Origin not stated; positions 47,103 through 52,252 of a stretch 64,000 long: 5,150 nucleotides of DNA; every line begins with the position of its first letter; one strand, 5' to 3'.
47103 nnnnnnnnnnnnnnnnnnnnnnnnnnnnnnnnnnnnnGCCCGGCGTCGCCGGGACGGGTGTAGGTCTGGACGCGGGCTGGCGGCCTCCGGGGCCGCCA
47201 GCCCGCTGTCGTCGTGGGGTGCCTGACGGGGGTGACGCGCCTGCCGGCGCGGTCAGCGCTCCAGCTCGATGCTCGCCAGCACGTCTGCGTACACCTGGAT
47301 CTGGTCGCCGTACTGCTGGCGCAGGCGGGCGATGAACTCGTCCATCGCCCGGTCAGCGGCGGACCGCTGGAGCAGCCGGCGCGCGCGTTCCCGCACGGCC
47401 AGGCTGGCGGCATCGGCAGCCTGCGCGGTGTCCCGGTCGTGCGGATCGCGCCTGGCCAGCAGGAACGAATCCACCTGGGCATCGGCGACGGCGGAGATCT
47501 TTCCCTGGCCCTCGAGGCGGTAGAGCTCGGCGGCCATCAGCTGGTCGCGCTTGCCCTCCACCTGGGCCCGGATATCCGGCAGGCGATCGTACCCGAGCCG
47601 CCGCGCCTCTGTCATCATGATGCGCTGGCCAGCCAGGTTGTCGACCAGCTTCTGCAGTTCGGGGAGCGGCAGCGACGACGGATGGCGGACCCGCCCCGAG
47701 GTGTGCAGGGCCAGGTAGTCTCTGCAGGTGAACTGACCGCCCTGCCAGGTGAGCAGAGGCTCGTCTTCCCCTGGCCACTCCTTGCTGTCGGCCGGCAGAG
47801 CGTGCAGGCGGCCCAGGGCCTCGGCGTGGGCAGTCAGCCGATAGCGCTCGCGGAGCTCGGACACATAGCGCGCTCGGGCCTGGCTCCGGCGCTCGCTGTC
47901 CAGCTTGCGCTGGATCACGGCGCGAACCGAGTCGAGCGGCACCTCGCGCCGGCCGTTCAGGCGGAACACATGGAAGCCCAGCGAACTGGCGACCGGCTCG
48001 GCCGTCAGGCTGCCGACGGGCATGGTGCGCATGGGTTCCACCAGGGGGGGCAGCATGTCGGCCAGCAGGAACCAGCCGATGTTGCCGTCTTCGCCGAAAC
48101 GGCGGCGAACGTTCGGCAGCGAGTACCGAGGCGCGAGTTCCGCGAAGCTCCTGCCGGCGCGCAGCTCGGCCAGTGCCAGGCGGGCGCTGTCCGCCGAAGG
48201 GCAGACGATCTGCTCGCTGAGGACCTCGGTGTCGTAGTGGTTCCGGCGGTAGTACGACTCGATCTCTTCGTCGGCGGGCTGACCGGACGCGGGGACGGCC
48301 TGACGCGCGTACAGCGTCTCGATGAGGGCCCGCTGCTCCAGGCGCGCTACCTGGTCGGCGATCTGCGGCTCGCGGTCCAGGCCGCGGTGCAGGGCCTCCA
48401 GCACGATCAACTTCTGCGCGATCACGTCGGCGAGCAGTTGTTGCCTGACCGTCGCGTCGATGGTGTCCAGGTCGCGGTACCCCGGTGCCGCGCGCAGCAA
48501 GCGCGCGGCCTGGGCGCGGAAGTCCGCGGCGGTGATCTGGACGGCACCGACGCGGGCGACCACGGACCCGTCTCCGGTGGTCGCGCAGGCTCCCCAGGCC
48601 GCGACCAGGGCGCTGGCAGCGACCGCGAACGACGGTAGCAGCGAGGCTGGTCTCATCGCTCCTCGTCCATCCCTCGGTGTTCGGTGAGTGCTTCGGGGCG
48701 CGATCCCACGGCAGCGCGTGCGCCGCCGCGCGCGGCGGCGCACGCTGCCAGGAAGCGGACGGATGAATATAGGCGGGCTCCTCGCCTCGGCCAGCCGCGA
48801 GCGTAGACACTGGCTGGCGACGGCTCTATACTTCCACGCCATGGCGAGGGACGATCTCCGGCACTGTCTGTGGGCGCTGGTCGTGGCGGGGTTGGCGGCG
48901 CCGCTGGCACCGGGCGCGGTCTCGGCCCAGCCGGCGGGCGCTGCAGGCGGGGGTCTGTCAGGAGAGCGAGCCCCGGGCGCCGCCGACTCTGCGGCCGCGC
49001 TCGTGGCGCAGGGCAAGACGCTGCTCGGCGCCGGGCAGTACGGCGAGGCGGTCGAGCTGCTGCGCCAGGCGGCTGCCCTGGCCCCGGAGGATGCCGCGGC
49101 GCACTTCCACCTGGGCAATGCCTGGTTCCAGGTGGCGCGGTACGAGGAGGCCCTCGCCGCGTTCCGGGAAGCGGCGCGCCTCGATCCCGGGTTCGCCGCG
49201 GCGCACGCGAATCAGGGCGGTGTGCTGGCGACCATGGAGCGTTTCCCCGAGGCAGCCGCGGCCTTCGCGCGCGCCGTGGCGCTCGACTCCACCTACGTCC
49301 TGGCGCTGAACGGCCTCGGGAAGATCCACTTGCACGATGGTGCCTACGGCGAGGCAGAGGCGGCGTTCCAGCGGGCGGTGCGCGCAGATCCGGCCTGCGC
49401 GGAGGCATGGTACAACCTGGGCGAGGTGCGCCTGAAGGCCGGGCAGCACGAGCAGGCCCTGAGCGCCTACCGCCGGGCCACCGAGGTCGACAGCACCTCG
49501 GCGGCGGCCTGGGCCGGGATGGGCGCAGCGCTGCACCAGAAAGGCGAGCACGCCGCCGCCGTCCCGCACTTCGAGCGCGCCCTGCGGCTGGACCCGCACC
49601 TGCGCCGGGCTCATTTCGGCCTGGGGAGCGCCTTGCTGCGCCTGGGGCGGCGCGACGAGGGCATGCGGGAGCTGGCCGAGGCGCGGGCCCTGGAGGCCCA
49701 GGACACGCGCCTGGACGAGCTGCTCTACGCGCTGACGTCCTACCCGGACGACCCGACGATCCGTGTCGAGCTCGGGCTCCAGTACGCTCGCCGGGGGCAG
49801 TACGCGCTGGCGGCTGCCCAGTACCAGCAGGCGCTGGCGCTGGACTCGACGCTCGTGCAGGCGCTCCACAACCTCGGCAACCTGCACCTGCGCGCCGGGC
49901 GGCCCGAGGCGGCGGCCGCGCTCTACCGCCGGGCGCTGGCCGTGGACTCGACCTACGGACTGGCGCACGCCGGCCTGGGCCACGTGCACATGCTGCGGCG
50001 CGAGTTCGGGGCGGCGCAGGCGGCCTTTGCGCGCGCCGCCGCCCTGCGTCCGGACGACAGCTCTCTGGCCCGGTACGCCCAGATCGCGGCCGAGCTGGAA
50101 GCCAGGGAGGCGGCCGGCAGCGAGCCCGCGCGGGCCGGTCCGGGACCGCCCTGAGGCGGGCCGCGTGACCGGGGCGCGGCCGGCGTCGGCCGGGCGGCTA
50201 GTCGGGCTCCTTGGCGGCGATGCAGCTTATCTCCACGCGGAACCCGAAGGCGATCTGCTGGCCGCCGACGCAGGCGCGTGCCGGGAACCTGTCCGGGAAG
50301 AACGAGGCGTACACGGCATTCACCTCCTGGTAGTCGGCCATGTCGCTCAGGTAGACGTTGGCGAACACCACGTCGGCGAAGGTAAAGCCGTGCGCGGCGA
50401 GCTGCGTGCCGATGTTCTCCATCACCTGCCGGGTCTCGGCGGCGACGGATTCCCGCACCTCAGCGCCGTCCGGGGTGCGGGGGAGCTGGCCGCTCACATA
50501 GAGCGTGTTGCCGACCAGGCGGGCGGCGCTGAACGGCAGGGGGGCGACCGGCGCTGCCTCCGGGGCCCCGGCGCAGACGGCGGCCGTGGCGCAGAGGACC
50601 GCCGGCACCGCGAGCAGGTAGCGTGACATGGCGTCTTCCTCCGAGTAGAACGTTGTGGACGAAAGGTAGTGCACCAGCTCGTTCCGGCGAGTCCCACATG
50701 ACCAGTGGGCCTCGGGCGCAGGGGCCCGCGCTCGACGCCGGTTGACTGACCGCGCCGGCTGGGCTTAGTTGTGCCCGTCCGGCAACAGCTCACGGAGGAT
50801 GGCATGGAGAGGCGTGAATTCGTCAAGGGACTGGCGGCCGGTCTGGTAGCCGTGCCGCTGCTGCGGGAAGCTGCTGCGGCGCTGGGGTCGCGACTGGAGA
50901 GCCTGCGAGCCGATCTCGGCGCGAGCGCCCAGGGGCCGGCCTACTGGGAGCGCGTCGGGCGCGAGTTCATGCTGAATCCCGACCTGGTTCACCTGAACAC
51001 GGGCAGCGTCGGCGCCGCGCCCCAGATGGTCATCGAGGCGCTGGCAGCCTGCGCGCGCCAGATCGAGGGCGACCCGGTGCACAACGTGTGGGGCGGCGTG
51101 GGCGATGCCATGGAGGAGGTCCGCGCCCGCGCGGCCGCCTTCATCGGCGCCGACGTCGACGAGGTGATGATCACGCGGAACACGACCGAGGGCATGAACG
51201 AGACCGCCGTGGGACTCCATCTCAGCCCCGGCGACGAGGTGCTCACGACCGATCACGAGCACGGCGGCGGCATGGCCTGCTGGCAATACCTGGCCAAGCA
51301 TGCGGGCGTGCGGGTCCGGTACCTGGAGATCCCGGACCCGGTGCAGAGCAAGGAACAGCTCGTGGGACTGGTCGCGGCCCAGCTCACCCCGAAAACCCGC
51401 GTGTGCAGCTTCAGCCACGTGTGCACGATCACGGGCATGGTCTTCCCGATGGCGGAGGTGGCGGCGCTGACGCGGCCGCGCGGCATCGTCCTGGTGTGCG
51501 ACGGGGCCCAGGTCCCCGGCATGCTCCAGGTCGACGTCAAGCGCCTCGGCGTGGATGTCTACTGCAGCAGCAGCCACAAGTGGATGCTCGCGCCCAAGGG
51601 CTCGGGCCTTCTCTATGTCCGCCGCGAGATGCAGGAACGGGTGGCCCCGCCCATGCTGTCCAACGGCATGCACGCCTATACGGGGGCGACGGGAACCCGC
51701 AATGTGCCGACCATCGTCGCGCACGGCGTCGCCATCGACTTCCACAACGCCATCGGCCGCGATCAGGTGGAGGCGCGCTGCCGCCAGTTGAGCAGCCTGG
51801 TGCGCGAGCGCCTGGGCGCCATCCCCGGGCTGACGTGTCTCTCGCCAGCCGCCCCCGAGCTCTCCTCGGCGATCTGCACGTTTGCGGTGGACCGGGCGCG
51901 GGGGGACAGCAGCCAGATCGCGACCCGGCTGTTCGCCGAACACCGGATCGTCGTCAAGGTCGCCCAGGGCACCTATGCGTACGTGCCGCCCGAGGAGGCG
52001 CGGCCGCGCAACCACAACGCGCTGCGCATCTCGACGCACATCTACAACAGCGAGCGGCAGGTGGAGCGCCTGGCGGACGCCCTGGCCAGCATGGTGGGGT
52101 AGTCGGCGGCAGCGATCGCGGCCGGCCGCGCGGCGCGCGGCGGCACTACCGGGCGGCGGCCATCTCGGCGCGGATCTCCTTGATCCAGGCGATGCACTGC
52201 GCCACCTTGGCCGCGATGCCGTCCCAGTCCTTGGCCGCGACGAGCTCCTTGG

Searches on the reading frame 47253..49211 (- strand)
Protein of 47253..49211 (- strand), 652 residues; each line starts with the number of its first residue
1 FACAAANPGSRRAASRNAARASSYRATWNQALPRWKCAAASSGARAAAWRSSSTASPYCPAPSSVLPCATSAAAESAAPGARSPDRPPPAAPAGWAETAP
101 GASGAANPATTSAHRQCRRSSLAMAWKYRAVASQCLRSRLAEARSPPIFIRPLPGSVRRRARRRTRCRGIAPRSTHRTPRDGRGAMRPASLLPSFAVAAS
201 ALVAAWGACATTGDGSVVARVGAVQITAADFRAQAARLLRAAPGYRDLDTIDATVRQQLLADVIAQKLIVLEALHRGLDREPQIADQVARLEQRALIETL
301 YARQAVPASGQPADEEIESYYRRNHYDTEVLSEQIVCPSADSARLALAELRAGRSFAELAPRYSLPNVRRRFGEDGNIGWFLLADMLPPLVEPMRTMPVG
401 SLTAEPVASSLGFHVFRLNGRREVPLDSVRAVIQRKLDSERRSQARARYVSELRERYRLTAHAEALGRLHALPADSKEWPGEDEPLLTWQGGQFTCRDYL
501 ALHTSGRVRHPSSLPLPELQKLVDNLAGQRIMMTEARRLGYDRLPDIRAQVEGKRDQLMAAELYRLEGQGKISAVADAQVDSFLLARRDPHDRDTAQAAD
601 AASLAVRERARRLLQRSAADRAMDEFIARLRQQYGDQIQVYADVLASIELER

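Call 16: search_protein_families(library=pfam, proteins=[window:47253-49211:-], max_evalue=0.001)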
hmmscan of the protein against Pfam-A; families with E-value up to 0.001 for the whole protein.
window:47253-49211:- (652 aa): 4 families
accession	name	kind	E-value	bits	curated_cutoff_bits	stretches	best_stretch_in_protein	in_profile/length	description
PF13145.12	Rotamase_2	-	1.3e-08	36.1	27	1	312-430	1-120/121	PPIC-type PPIASE domain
PF00639.27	Rotamase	-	6.8e-07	30.6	21.7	1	343-419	22-96/97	PPIC-type PPIASE domain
PF13624.11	SurA_N_3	-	4.4e-05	23.8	27.2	1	196-281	19-109/162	SurA-like N-terminal domain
PF13616.12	Rotamase_3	-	0.00023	22.1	22.5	1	347-418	44-112/116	PPIC-type PPIASE domain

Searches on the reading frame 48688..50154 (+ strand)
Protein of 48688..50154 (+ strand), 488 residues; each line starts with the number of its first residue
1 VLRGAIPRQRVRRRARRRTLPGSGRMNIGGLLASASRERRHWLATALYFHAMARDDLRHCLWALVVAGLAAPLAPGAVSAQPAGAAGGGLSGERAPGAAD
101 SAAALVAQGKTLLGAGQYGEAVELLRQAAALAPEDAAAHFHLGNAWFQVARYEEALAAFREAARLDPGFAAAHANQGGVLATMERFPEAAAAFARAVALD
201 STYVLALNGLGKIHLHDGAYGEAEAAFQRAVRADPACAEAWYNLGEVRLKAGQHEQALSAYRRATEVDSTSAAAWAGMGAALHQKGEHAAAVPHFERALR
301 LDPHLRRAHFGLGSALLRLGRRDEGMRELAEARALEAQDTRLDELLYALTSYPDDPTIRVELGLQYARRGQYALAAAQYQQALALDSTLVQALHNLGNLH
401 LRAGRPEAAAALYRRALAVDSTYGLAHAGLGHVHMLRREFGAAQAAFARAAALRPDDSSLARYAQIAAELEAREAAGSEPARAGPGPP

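Call 16: search_protein_families(library=pfam, proteins=[window:48688-50154:+], max_evalue=0.001)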
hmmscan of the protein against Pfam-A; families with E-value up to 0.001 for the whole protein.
window:48688-50154:+ (488 aa): 21 families
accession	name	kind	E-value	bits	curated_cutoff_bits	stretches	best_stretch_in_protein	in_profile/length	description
PF07719.23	TPR_2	-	2.6e-53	174.2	27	7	136-168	1-33/34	Tetratricopeptide repeat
PF00515.34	TPR_1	-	8.8e-53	174.5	27.8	4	238-270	1-33/34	Tetratricopeptide repeat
PF13414.12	TPR_11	-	1.7e-50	168.9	26.8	5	363-404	1-42/42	TPR repeat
PF13432.12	TPR_16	-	4.4e-43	145.7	32.7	7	107-168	2-63/65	Tetratricopeptide repeat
PF13181.12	TPR_8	-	3.2e-37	123.9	25.7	1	238-269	1-32/34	Tetratricopeptide repeat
PF14559.12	TPR_19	-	3.7e-34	117.3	25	5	215-277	2-64/68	Tetratricopeptide repeat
PF13431.12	TPR_17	-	3.1e-31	105.5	24.4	1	226-258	1-33/34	Tetratricopeptide repeat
PF13428.12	TPR_14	-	9.9e-28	94.2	23.5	4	207-246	4-43/44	Tetratricopeptide repeat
PF13176.12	TPR_7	-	1.5e-24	84.4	27.9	1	392-420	1-29/36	Tetratricopeptide repeat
PF13424.12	TPR_12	-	5.5e-24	84.6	30.1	4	206-267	5-74/77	Tetratricopeptide repeat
PF23914.1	TPR_CcmH_CycH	-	4.9e-14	52.9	42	0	233-282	45-94/158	Cytochrome c-type biogenesis protein H TPR domain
PF12895.13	ANAPC3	-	1.6e-11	44.8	27.2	1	99-161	20-81/82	Anaphase-promoting complex, cyclosome, subunit 3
PF13174.12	TPR_6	-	5.1e-10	39.8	26.3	0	239-265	1-27/33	Tetratricopeptide repeat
PF24575.1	TPR_Slam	-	6.3e-09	36.6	35.2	0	99-158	44-103/104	Surface lipoprotein assembly modifier, N-terminal TPR repeats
PF03704.23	BTAD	-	6.9e-09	36.7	22.1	0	90-164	50-124/146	Bacterial transcriptional activator domain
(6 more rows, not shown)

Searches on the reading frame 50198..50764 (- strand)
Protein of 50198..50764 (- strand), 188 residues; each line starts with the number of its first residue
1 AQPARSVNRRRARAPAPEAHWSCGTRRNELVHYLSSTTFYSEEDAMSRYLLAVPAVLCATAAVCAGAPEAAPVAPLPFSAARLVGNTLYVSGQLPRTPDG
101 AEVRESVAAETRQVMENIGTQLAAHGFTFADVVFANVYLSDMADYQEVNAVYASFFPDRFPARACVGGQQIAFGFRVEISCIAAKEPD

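Call 17: search_protein_families(library=pfam, proteins=[window:50198-50764:-], max_evalue=0.001)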
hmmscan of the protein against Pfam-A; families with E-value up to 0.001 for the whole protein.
window:50198-50764:- (188 aa): 1 family
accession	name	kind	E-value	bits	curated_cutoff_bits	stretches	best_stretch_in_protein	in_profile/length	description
PF01042.26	Ribonuc_L-PSP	-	4.1e-32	111.2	27.3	1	70-184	3-120/121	Endoribonuclease L-PSP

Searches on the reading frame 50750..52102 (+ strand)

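Call 17: search_protein_families(library=pfam, proteins=[window:50750-52102:+], max_evalue=0.001)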
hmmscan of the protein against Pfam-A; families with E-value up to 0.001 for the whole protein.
window:50750-52102:+ (450 aa): 4 families
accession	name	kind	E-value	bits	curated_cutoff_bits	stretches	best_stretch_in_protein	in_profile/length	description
PF00266.25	Aminotran_5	-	2.3e-61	208.3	21.5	1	90-441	11-371/371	Aminotransferase class-V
PF01053.26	Cys_Met_Meta_PP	-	1.2e-06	27.8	27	1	153-279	83-200/381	Cys/Met metabolism PLP-dependent enzyme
PF01212.27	Beta_elim_lyase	-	7.5e-06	25.9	27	1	138-302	49-215/288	Beta-eliminating lyase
PF01041.23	DegT_DnrJ_EryC1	-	0.0002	21.1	19.8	1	114-257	19-151/360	DegT/DnrJ/EryC1/StrS aminotransferase family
